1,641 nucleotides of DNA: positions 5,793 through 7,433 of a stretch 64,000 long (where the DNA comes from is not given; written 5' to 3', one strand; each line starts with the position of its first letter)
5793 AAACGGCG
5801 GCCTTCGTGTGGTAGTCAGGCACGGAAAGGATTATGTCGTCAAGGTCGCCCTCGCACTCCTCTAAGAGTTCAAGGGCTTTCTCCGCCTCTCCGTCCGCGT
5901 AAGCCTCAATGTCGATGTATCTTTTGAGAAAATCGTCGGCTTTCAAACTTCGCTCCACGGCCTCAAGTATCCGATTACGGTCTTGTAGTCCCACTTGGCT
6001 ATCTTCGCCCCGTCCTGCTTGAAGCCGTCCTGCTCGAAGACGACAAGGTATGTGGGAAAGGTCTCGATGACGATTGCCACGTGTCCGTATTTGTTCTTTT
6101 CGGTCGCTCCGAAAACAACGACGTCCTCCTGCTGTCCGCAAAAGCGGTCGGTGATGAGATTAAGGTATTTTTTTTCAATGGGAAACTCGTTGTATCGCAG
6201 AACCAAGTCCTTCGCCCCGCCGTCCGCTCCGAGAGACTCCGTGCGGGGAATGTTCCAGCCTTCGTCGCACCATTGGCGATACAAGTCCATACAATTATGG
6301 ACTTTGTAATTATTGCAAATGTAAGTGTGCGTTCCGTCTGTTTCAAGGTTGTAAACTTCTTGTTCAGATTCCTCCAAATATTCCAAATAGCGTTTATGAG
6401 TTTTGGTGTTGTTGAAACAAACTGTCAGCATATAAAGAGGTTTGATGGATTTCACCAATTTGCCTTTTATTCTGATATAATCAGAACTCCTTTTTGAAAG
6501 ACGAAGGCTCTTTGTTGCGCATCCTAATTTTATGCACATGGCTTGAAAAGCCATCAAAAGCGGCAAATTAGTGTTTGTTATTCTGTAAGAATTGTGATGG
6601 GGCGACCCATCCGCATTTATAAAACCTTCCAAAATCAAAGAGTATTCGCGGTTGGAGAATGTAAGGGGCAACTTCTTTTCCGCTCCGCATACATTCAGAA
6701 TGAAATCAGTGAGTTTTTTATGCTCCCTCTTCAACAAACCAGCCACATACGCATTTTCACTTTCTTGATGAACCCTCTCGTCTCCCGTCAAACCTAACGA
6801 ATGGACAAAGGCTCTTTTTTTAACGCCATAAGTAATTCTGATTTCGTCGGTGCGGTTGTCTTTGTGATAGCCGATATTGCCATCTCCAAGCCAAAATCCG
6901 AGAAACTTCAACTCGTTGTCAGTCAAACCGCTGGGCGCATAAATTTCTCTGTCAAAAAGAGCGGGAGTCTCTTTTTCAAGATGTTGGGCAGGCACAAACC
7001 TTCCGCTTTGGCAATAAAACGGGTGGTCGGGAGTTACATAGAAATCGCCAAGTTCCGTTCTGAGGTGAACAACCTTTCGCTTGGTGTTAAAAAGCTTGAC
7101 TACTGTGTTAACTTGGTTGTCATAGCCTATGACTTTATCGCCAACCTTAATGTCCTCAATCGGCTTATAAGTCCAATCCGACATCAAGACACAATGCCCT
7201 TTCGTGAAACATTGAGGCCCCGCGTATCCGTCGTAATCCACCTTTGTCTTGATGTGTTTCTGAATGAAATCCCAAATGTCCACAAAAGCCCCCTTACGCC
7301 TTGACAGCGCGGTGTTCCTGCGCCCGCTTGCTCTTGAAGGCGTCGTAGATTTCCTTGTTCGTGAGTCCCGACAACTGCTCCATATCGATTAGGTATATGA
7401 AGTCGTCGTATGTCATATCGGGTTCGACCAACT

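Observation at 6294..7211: Intein with a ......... endonuclease inserted exactly at the catalytic cysteine of a CHAP lysin in the head module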

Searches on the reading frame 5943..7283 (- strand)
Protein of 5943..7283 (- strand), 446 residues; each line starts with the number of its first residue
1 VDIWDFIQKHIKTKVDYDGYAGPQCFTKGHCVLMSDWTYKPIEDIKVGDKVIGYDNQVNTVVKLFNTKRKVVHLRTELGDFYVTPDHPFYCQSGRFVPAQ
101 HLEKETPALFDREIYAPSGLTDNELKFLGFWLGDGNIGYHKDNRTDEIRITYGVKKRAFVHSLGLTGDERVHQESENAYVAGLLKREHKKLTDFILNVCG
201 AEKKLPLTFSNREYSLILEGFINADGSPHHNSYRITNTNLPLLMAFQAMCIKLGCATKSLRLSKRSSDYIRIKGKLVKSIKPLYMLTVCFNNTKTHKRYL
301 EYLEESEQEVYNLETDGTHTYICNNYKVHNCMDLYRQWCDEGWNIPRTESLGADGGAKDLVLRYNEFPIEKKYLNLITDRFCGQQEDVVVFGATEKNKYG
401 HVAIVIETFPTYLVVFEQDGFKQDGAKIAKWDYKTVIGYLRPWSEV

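Call 3: search_protein_families(library=pfam, max_evalue=1, proteins=[window:5946-7283:-])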
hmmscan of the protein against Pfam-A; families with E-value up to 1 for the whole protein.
seq(446 aa): 8 families
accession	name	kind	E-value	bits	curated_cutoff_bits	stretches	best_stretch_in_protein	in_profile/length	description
PF05203.21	Hom_end_hint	-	7.5e-09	36.3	32.1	1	25-74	1-50/228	Hom_end-associated Hint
PF14623.11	Vint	-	7.5e-06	26.3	27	1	25-104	2-79/166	Hint-domain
PF07591.16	PT-HINT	-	5e-05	24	27.7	1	38-105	7-84/137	Pretoxin HINT domain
PF14528.11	LAGLIDADG_3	-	9.8e-05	23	22.5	1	215-262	4-55/82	LAGLIDADG-like domain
PF05257.22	CHAP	-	0.00014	22.7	26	1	324-415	4-77/81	CHAP domain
PF01079.26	Hint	-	0.0012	19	29.7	1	24-65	12-56/213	Hint module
PF14890.11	Intein_splicing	-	0.002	18.4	35.8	1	41-330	11-155/155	Intein splicing domain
PF13403.11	Hint_2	-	0.0036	18.1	28.4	1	25-70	2-46/147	Hint domain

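Call 4: search_protein_families(library=ncbifam, max_evalue=1, proteins=[window:5946-7283:-])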
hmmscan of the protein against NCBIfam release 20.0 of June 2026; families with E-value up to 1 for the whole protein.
seq(446 aa): 3 families
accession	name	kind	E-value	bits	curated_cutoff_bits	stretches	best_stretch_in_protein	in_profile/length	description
NF005852.0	PRK07773.1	equivalog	0.00077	17.8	780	1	305-333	801-829/886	replicative DNA helicase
NF038136.1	rSAM_Rv_intein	exception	0.0013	17.7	700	1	24-331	75-335/574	intein-containing Rv2578c family radical SAM protein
TIGR01445.1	intein_Nterm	domain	0.12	13.4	24.5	1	49-90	35-82/83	intein N-terminal splicing region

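Call 5: search_protein_families(library=phrogs, max_evalue=0.01, proteins=[window:5946-7283:-])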
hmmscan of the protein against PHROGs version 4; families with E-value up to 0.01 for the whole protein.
seq(446 aa): 10 families
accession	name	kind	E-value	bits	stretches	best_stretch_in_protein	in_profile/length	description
phrog_7470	-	lysis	3e-11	43.7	1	329-434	27-132/532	amidase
phrog_7887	-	lysis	5.4e-10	40.3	1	364-419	56-110/238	endolysin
phrog_8781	-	lysis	1.6e-09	38.9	1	329-437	29-133/178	endolysin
phrog_635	-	lysis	6.6e-07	29.6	1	292-442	3-141/463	endolysin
phrog_36001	-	unknown function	3.1e-06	26.7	1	22-92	94-165/715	-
phrog_26446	-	DNA, RNA and nucleotide metabolism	7.7e-06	25.3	1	25-292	367-651/761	anaerobic ribonucleoside reductase large subunit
phrog_489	-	lysis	0.00053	19.9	1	325-419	24-111/459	endolysin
phrog_33679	-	lysis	0.0017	19.1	1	328-422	26-117/286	endolysin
phrog_30356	-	DNA, RNA and nucleotide metabolism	0.0019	17.3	0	20-144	380-510/823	helicase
phrog_21587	-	unknown function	0.0053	15.9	1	24-91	574-647/706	-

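Call 8: search_solved_structures(query=window:5946-7283:-, max_evalue=1, show_alignments=3)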
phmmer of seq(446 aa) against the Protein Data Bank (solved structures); distinct sequences matched with E-value up to 1: 22.
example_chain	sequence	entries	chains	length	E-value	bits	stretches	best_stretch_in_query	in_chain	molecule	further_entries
1gpp_A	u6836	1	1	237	6.1e-05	25.1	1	20-65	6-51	ENDONUCLEASE PI-SCEI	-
9cop_A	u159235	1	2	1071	0.00017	23.6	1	23-66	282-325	V-type proton ATPase catalytic subunit A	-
1dfa_A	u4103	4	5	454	0.0015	20.5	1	25-66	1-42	PI-SCEI ENDONUCLEASE | ENDONUCLEASE PI-SCEI | PI-SCEI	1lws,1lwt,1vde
2lwy_A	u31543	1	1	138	0.0033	19.4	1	26-104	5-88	BACTERIAL INTEIN-LIKE DOMAIN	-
1jva_A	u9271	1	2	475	0.0061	18.5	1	25-67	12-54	VMA1-DERIVED HOMING ENDONUCLEASE X10SSS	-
1ef0_A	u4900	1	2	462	0.0074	18.2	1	25-66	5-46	PI-SCEI ENDONUCLEASE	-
1um2_A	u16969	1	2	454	0.014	17.3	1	26-67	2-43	ENDONUCLEASE PI-SCEI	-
6mx6_A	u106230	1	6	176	0.06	15.2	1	22-96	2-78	Pre-mRNA-processing-splicing factor 8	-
6owu_A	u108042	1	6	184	0.065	15.1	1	22-96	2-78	PRP8 protein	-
6mwy_A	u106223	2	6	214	0.2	13.5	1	24-90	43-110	Pre-mRNA-processing-splicing factor 8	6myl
6qaz_A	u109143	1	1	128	0.24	13.3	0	39-113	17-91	cyanophage-like gp41-1 intein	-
3qft_A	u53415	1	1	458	0.26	13.1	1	283-327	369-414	NADPH--cytochrome P450 reductase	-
3qfs_A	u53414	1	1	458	0.26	13.1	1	283-327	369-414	NADPH--cytochrome P450 reductase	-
5opj_A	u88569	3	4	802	0.28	13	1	92-171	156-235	Rhamnogalacturonan lyase | Acetyl-CoA carboxylase, biotin carboxylase | Glycosyl hydrolase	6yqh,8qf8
3fjo_A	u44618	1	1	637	0.38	12.6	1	283-327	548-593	NADPH-cytochrome P450 reductase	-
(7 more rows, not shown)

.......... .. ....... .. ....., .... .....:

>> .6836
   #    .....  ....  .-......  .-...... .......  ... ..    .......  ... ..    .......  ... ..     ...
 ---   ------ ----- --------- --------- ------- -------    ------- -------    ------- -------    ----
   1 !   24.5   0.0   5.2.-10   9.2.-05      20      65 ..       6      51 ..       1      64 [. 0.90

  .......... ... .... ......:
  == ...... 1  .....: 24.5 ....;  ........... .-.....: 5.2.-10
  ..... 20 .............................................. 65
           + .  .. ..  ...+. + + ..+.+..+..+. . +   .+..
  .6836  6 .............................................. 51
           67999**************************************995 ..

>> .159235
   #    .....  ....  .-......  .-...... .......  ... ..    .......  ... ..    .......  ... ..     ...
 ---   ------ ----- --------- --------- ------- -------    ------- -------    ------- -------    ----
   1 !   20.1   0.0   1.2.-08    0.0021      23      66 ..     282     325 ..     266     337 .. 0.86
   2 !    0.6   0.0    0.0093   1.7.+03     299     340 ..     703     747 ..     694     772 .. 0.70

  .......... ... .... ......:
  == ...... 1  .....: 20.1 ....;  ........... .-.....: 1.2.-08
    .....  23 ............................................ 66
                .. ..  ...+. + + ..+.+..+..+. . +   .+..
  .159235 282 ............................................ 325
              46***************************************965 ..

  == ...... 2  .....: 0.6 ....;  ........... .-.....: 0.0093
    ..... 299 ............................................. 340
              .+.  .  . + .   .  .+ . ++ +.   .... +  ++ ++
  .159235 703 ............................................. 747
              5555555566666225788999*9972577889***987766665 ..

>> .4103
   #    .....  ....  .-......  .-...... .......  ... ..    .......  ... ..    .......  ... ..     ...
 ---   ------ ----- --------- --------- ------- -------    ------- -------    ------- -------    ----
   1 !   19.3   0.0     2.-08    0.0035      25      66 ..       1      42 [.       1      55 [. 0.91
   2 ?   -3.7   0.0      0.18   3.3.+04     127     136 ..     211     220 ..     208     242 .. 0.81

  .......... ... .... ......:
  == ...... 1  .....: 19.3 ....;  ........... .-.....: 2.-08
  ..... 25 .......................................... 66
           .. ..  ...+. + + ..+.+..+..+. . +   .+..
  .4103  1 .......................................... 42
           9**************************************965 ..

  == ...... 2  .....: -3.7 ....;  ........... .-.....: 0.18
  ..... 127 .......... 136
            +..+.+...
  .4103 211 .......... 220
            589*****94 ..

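Call 21: search_protein_representatives(protein=window:5943-7283:-)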
Query: 446 residues. Proteins with E-value up to 0.001 (for the whole library): 2913; up to 1e-10: 214; up to 1e-30: 31. The best 150 are listed.
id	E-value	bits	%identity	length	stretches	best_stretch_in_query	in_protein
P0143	5.2e-123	427.6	59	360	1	93-441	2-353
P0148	3.0e-100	352.5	46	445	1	4-437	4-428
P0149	1.9e-98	346.6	43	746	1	5-444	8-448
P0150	5.1e-95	335.3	43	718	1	7-444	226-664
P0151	1.0e-73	265.1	40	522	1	10-434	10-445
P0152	3.0e-58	214.1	37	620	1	7-409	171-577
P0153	7.7e-51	189.7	38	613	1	37-338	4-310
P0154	6.4e-46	173.4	36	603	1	23-359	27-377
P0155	2.2e-44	168.4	35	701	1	12-406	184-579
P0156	4.0e-43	164.2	32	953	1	12-444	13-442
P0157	6.9e-43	163.4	38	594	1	6-404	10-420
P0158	1.4e-39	152.6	38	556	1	15-342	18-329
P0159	1.8e-39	152.2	34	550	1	15-407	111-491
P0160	2.6e-39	151.6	32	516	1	5-412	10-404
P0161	5.6e-39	150.6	35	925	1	6-346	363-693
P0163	7.8e-38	146.8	32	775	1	14-404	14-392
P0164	8.7e-38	146.6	34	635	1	5-442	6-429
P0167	8.7e-37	143.3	32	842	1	6-442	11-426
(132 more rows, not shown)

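Call 33: search_dna_similar(query=window:5943-7283:-, collection=phages, mode=protein, max_rows=30, max_evalue=0.00001)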
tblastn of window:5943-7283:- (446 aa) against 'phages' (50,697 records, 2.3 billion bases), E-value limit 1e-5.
Records with a match: 53; places in all: 53; records where one place covers at least 80% of the query: 0.
Best place of each record, by identity: <60% 53.
By first word of the organism name: Staphylococcus 29; Lactococcus 7; Arthrobacter 6; Escherichia 4; Mannheimia 2; Pseudomonas 2; Gordonia 1; Bacteriophage 1; uncultured 1.
By host as written in the record: Staphylococcus aureus 19; Lactococcus lactis 5; Arthrobacter globiformis B-2979 4; - 3; Mannheimia haemolytica 587A serotype A2 2; Lactococcus lactis strain ML8 2; Escherichia sp. STEC O157 2; Pseudomonas sp. 2; and 10 more.
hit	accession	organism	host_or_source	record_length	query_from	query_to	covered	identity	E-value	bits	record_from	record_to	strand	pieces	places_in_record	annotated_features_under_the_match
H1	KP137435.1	Mannheimia phage vB_MhS_587AP2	Mannheimia haemolytica 587A serotype A2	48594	21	331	70%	27.4%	8e-14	80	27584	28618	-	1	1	hypothetical protein | cytosine-specific DNA methyltransferase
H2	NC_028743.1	Mannheimia phage vB_MhS_587AP2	Mannheimia haemolytica 587A serotype A2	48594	21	331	70%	27.4%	8e-14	80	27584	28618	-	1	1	DNA methyltransferase (x2)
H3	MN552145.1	Lactococcus phage P1048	Lactococcus lactis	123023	25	331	69%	25.4%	8e-7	58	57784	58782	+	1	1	ribonucleotide reductase of class III (anaerobic), large subunit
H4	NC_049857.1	Lactococcus phage P1048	Lactococcus lactis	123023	25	331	69%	25.4%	8e-7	58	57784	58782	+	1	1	anaerobic ribonucleoside reductase large subunit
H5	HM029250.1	Lactococcus phage 949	Lactococcus lactis strain ML8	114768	25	331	69%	25.4%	4e-8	62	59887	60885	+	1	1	putative anaerobic ribonucleoside reductase large subunit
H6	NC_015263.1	Lactococcus phage 949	Lactococcus lactis strain ML8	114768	25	331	69%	25.4%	4e-8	62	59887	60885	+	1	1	anaerobic ribonucleoside reductase large subunit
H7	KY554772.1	Lactococcus phage AM5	Lactococcus lactis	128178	25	331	69%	25.1%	3e-6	56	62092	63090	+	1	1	anaerobic ribonucleoside triphosphate reductase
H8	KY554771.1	Lactococcus phage AM4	Lactococcus lactis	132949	25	331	69%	25.1%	3e-6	56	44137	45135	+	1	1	anaerobic ribonucleoside triphosphate reductase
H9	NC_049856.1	Lactococcus phage AM4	Lactococcus lactis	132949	25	331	69%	25.1%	3e-6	56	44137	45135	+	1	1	anaerobic ribonucleoside reductase large subunit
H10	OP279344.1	Escherichia phage P1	Escherichia coli strain MG1655 Z1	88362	21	331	70%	24.4%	2e-8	62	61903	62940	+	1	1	dmt: Dmt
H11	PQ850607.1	Escherichia phage HelliStehle_Bas95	Escherichia coli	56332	21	330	70%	24.3%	2e-8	63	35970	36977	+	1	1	exonuclease | similar to helicase protein | similar to intein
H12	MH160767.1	Escherichia phage vB_EcoM-Ro157c2YLVW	Escherichia sp. STEC O157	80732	21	331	70%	23.8%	4e-8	62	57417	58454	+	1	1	dmt: methyltransferase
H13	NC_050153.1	Escherichia phage vB_EcoM-Ro157c2YLVW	Escherichia sp. STEC O157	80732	21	331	70%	23.8%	4e-8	62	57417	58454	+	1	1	dmt: DNA methyltransferase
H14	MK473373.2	Pseudomonas phage Lana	Pseudomonas sp.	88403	3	331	74%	22.0%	4e-8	62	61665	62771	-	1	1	modification methylase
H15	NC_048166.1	Pseudomonas phage Lana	Pseudomonas sp.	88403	3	331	74%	22.0%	4e-8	62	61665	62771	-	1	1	DNA methyltransferase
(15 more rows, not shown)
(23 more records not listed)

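Call 34: list_cluster_members(proteins=[P0148, P0149, P0150, P0151, P0152, P0156, P0161, P0164, P0167, P0121])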
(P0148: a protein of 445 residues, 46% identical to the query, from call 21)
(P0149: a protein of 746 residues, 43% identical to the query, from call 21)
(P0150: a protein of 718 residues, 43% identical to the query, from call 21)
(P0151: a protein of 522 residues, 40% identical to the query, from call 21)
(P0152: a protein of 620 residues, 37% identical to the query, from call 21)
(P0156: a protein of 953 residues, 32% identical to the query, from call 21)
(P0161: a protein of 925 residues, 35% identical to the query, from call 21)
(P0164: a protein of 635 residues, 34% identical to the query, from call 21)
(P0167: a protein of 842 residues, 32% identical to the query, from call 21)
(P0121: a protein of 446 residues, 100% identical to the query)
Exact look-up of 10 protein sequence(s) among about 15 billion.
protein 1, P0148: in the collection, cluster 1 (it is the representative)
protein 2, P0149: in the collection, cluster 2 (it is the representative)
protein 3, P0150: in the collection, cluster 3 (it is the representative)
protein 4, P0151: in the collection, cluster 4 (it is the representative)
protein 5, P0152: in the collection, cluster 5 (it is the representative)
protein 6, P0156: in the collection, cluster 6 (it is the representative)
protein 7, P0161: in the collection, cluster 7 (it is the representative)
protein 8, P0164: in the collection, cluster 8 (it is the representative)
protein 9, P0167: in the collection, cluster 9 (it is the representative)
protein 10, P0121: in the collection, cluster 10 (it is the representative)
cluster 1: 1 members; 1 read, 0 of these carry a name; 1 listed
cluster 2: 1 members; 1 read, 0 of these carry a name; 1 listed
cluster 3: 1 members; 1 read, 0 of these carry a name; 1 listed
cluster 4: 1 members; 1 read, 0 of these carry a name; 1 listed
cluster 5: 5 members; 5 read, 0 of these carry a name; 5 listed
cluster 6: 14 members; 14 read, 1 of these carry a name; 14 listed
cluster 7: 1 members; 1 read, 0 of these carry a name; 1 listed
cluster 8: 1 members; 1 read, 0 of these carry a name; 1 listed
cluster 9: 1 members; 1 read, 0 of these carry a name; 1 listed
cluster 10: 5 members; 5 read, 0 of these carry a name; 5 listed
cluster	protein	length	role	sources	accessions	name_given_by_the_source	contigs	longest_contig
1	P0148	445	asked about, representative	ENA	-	-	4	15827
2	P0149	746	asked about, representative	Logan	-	-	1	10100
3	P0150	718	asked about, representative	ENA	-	-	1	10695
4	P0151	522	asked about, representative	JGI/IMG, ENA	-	-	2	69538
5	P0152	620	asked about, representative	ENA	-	-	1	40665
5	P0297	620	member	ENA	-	-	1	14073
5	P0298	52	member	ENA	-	-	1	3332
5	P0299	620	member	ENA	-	-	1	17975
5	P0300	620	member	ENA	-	-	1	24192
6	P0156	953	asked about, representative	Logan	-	-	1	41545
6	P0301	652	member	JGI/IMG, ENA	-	CHAP domain./ricin-type beta-trefoil lectin domain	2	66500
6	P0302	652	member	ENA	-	-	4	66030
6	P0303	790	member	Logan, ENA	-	-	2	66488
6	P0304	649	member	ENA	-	-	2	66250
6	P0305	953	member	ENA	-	-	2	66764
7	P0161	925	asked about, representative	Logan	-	-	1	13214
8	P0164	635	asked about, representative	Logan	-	-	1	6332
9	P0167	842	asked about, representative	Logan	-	-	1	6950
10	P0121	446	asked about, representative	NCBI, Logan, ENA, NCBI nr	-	-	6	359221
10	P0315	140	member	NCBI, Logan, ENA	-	-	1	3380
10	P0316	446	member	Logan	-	-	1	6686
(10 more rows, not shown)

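Call 36: find_encoding_contigs(protein=P0315, flank=3000, max_places=3)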
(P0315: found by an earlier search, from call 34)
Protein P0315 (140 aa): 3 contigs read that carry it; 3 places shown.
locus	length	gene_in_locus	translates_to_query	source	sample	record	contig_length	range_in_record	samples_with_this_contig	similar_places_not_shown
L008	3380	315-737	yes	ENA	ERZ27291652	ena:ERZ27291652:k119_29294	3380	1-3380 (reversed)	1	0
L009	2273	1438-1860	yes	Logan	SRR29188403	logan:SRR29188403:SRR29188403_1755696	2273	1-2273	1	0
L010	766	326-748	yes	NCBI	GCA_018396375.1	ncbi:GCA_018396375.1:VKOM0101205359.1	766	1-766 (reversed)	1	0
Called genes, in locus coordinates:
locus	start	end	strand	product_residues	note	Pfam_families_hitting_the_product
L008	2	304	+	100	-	?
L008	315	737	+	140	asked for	PF05257:CHAP (weak)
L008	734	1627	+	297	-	-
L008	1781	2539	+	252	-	-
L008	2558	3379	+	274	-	?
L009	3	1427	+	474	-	?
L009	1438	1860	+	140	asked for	PF05257:CHAP (weak)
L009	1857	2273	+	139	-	?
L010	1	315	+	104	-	?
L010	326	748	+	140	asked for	PF05257:CHAP (weak)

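Call 47: search_protein_families(library=pfam, max_evalue=0.001, proteins=[P0149, P0150, P0151, P0152, P0156, P0161, P0164, P0167, P0163])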
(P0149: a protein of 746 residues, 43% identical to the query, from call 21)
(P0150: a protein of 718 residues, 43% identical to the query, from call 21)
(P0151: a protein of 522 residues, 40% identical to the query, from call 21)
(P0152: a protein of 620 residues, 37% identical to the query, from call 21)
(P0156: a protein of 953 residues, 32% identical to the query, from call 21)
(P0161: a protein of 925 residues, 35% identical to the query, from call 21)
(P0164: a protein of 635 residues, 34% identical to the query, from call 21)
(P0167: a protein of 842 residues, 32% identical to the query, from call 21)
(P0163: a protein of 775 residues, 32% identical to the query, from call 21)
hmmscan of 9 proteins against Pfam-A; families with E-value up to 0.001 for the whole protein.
P0149 (746 aa): 6 families
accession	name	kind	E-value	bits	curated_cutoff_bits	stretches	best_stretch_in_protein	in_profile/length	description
PF01183.26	Glyco_hydro_25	-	1.8e-24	87.5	27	1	467-636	1-180/180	Glycosyl hydrolases family 25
PF05203.21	Hom_end_hint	-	2.3e-08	34.7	32.1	1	28-80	1-53/228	Hom_end-associated Hint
PF05257.22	CHAP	-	1.9e-07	31.9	26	1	329-419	4-78/81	CHAP domain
PF01079.26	Hint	-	0.00038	20.5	29.7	1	26-67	11-52/213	Hint module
PF14623.11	Vint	-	0.00076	19.7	27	0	28-95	2-67/166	Hint-domain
PF14890.11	Intein_splicing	-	0.00088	19.5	35.8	0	55-335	32-155/155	Intein splicing domain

P0150 (718 aa): 7 families
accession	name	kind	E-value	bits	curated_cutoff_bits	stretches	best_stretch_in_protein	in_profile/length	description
PF01183.26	Glyco_hydro_25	-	6.3e-23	82.5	27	1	6-181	1-180/180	Glycosyl hydrolases family 25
PF05203.21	Hom_end_hint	-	6.2e-10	39.9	32.1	1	244-295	1-52/228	Hom_end-associated Hint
PF05257.22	CHAP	-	2.7e-05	25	26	1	546-638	4-81/81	CHAP domain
PF14528.11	LAGLIDADG_3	-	4.6e-05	24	22.5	0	439-476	6-47/82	LAGLIDADG-like domain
PF00404.24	Dockerin_1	-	8.4e-05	23.1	22.9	1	690-711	2-23/57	Dockerin type I domain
PF01079.26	Hint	-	0.00021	21.4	29.7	1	241-297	10-74/213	Hint module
PF14890.11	Intein_splicing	-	0.00075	19.8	35.8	0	273-552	34-155/155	Intein splicing domain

P0151 (522 aa): 1 family
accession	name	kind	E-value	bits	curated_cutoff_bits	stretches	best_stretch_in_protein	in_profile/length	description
PF14623.11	Vint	-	0.00041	20.6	27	1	25-102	2-78/166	Hint-domain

P0152 (620 aa): 0 families

P0156 (953 aa): 3 families
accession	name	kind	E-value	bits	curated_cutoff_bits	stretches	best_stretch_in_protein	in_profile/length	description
PF01183.26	Glyco_hydro_25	-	3.3e-11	44.3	27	1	633-801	1-179/180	Glycosyl hydrolases family 25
PF05257.22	CHAP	-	7.8e-07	29.9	26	1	335-412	11-80/81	CHAP domain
PF14890.11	Intein_splicing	-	3.8e-05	24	35.8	1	56-326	37-155/155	Intein splicing domain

P0161 (925 aa): 6 families
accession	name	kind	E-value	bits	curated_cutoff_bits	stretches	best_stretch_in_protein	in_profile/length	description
PF07538.16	ChW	-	4.9e-40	135.5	22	3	803-834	1-32/35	Clostridial hydrophobic W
PF01832.25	Glucosaminidase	-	9e-23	81.7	30.2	1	10-147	2-122/123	Mannosyl-glycoprotein endo-beta-N-acetylglucosaminidase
PF01510.30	Amidase_2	-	5.2e-16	59.6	26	1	184-319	3-131/131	N-acetylmuramoyl-L-alanine amidase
PF14890.11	Intein_splicing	-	6.8e-06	26.4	35.8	1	420-676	45-155/155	Intein splicing domain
PF14528.11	LAGLIDADG_3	-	1.6e-05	25.5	22.5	1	565-615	1-55/82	LAGLIDADG-like domain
PF05257.22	CHAP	-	0.00016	22.6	26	1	672-754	6-73/81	CHAP domain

P0164 (635 aa): 2 families
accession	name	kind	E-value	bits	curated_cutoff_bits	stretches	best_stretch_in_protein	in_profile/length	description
PF18885.6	DUF5648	-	7.6e-42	143.1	25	1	510-634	2-133/134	Domain of unknown function (DUF5648)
PF05257.22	CHAP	-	2e-05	25.4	26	1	312-401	2-77/81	CHAP domain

P0167 (842 aa): 3 families
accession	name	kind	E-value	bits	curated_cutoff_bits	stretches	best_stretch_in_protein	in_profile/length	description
PF05257.22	CHAP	-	3.1e-09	37.7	26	1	315-398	8-77/81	CHAP domain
PF01510.30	Amidase_2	-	7.2e-08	33.3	26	1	596-671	2-87/131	N-acetylmuramoyl-L-alanine amidase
PF14890.11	Intein_splicing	-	8.7e-05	22.8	35.8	1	66-317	38-155/155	Intein splicing domain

P0163 (775 aa): 3 families
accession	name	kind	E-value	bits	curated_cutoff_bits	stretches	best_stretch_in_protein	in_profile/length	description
PF18885.6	DUF5648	-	1.4e-28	100.2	25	1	654-770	2-128/134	Domain of unknown function (DUF5648)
PF01183.26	Glyco_hydro_25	-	1.3e-12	48.8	27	1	460-628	2-176/180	Glycosyl hydrolases family 25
PF14890.11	Intein_splicing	-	0.00014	22.1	35.8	1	59-324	42-155/155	Intein splicing domain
